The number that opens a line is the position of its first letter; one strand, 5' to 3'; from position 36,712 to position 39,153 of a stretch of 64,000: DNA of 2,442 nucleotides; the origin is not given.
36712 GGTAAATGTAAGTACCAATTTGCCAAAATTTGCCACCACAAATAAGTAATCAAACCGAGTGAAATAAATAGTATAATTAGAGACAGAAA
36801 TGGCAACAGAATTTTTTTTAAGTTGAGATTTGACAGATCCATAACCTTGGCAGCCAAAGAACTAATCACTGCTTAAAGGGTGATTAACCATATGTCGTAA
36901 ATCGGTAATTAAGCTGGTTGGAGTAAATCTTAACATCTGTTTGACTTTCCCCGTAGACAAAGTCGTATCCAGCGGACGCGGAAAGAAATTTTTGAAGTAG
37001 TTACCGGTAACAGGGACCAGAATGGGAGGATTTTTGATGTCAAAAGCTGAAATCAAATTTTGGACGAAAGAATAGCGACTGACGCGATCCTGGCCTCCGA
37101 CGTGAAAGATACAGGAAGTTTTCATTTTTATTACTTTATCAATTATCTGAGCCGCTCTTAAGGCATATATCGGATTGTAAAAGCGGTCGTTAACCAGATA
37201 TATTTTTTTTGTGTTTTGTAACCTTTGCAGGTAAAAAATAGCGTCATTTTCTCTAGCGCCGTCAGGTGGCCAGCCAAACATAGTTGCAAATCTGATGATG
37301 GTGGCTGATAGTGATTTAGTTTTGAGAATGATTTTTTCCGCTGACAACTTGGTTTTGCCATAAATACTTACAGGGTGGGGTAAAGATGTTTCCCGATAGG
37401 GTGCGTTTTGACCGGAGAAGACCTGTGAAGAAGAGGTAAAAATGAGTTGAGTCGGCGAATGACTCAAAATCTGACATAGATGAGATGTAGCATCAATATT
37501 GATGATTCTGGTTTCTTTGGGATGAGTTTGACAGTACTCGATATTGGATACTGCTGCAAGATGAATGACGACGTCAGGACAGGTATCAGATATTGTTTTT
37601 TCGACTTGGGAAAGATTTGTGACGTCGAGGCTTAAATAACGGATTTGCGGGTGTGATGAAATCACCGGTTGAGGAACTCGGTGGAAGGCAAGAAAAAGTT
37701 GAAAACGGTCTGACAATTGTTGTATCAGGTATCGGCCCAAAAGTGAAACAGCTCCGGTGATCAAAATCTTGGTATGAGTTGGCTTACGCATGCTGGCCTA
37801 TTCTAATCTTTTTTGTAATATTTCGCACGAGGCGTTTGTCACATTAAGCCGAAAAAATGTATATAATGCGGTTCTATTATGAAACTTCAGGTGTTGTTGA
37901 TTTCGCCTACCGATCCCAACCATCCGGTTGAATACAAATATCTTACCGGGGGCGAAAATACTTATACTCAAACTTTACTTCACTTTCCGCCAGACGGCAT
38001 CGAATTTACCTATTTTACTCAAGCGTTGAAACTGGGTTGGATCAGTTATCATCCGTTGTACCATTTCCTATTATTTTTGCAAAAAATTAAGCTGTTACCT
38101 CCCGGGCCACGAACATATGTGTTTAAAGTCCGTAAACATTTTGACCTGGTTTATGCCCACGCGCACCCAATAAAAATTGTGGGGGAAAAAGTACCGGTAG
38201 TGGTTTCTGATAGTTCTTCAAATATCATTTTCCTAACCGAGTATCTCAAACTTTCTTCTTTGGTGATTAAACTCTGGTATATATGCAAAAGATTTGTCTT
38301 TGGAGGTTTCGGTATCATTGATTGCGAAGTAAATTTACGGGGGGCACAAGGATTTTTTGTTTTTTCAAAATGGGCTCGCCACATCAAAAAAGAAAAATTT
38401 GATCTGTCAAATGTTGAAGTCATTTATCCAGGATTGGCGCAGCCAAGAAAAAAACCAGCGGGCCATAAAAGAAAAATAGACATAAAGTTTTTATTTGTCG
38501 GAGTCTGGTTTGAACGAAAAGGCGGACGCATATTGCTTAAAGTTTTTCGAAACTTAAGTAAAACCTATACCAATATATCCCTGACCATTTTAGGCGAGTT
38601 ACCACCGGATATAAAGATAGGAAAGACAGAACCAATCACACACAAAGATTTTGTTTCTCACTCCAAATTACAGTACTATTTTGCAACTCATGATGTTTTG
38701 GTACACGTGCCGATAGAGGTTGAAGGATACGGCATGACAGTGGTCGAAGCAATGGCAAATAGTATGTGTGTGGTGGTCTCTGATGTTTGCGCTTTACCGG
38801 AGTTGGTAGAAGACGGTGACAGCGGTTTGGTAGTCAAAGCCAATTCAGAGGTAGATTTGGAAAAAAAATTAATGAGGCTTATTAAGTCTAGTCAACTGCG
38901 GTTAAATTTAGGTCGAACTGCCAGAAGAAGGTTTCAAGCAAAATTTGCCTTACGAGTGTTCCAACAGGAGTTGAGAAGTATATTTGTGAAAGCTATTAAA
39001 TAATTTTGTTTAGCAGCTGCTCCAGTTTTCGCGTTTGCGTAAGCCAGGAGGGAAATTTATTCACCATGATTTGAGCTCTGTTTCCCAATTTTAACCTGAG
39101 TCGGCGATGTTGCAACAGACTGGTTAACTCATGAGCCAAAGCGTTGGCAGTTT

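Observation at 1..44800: About 45-kb surface-glycan and glycosylation supercluster of unusual enzymatic richness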

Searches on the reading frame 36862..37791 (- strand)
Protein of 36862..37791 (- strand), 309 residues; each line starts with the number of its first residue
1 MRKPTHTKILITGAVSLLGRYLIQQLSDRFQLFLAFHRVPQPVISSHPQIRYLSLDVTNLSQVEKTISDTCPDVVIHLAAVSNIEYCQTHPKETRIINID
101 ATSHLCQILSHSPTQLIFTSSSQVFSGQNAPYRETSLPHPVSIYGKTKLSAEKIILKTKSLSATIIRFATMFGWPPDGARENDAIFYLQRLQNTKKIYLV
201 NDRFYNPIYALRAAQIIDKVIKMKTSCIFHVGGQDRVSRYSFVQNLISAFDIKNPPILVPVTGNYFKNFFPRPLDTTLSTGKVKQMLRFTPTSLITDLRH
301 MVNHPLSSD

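Call 5: search_protein_families(library=pfam, proteins=[window:36862-37791:-], max_evalue=0.01)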
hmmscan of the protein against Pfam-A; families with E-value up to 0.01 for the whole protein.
window:36862-37791:- (309 aa): 7 families
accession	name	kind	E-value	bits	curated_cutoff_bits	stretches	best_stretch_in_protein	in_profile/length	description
PF04321.23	RmlD_sub_bind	-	1.5e-45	155.9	27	1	8-304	2-284/287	RmlD substrate binding domain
PF01370.27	Epimerase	-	1.3e-24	87.4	20.9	1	9-201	1-203/240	NAD dependent epimerase/dehydratase family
PF16363.11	GDP_Man_Dehyd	-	2.8e-16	60.4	27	1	43-158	47-167/332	GDP-mannose 4,6 dehydratase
PF01073.25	3Beta_HSD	-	3.6e-10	39.8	22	1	10-172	1-182/280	3-beta hydroxysteroid dehydrogenase/isomerase family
PF07993.18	NAD_binding_4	-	1.1e-07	31.7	20.1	1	73-186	90-223/258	Male sterility protein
PF02719.21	Polysacc_synt_2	-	7.6e-07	29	20.2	1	53-162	59-156/293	Polysaccharide biosynthesis protein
PF13460.12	NAD_binding_10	-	6.9e-05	23.2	27.2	1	13-172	1-147/184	NAD(P)H-binding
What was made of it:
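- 36862..37791 (-): RmlD-like SDR reductase/epimerase. RmlD_sub_bind 1.5e-45 (call 5).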

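Call 15: search_protein_families(library=ncbifam, proteins=[window:36862-37791:-], max_evalue=0.01)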
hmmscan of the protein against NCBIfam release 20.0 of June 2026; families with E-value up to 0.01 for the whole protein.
window:36862-37791:- (309 aa): 23 families
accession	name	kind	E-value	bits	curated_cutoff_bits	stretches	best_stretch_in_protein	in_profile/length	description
TIGR01214.1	rmlD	equivalog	3.5e-43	147.7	224.05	1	8-303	1-283/285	dTDP-4-dehydrorhamnose reductase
TIGR01179.1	galE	equivalog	1.3e-16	60.4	262.3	1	8-177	1-182/332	UDP-glucose 4-epimerase GalE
NF007440.0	PRK09987.1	equivalog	3.2e-13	49.6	308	1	56-223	39-202/299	dTDP-4-dehydrorhamnose reductase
NF043036.1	ErythonDh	equivalog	3.3e-12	46.3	325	1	8-155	2-160/321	D-erythronate dehydrogenase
TIGR04180.1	EDH_00030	hypoth_equivalog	3.6e-08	32.8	475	1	47-173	48-177/297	NAD-dependent 4,6-dehydratase LegB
NF007956.0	PRK10675.1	subfamily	4.6e-08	32.6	394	1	51-179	53-188/338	UDP-glucose 4-epimerase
NF042423.1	oxyalk_red_Shew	equivalog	7.4e-08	31.8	580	1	7-178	9-179/331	2-alkyl-3-oxoalkanoate reductase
TIGR03589.1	PseB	equivalog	1.5e-07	30.7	407.75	1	7-170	5-162/324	UDP-N-acetylglucosamine 4,6-dehydratase (inverting)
TIGR02197.1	heptose_epim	equivalog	2.7e-07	30.1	274.6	1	9-159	1-153/316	ADP-glyceromanno-heptose 6-epimerase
TIGR01181.1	dTDP_gluc_dehyt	equivalog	4.3e-07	29.3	365.1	1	10-173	3-183/321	dTDP-glucose 4,6-dehydratase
TIGR02622.1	CDP_4_6_dhtase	equivalog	2.3e-06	27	278.45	1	52-155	58-165/352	CDP-glucose 4,6-dehydratase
TIGR01746.1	Thioester-redct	subfamily_domain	4.4e-06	26.2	213.35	1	68-186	85-210/371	thioester reductase domain-containing protein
NF005539.0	PRK07201.1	equivalog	5.1e-06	25.5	549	1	9-180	3-186/657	SDR family oxidoreductase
NF006073.0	PRK08219.1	equivalog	1.2e-05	25.2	218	1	8-92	5-92/227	SDR family oxidoreductase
NF042422.1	oxyalk_red_OleD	equivalog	3e-05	23.6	580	1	8-169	2-164/329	2-alkyl-3-oxoalkanoate reductase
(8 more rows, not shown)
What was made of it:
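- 36862..37791 (-): TIGR01214 147.7 bits, below the cutoff of 224 (call 15).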

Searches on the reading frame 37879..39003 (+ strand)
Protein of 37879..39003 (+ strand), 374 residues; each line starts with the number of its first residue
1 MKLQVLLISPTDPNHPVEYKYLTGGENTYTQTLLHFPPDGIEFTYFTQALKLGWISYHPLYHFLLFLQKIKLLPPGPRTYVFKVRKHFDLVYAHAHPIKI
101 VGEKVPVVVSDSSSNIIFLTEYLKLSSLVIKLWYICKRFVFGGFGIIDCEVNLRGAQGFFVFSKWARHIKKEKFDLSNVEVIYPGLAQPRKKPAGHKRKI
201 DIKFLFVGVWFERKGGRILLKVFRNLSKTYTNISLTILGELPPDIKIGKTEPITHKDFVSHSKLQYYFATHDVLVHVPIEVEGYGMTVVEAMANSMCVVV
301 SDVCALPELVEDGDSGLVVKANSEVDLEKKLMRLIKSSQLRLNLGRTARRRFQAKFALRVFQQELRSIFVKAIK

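Call 5: search_protein_families(library=pfam, proteins=[window:37879-39003:+], max_evalue=0.01)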
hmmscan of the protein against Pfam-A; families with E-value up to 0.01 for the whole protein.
window:37879-39003:+ (374 aa): 4 families
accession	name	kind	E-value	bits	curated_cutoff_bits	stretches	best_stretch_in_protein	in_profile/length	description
PF00534.26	Glycos_transf_1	-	6.8e-25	88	26.4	1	192-351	6-172/172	Glycosyl transferases group 1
PF13692.12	Glyco_trans_1_4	-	2.2e-19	70.5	27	1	203-336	3-141/142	Glycosyl transferases group 1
PF13524.12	Glyco_trans_1_2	-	1.1e-06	29.1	25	1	225-356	8-133/144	Glycosyl transferase-like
PF20706.3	GT4-conflict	-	0.0049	16.3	26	0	171-313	166-323/385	Family 4 Glycosyltransferase in conflict systems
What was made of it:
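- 37879..39003 (+): GT4 glycosyltransferase. Glycos_transf_1 6.8e-25 (call 5)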
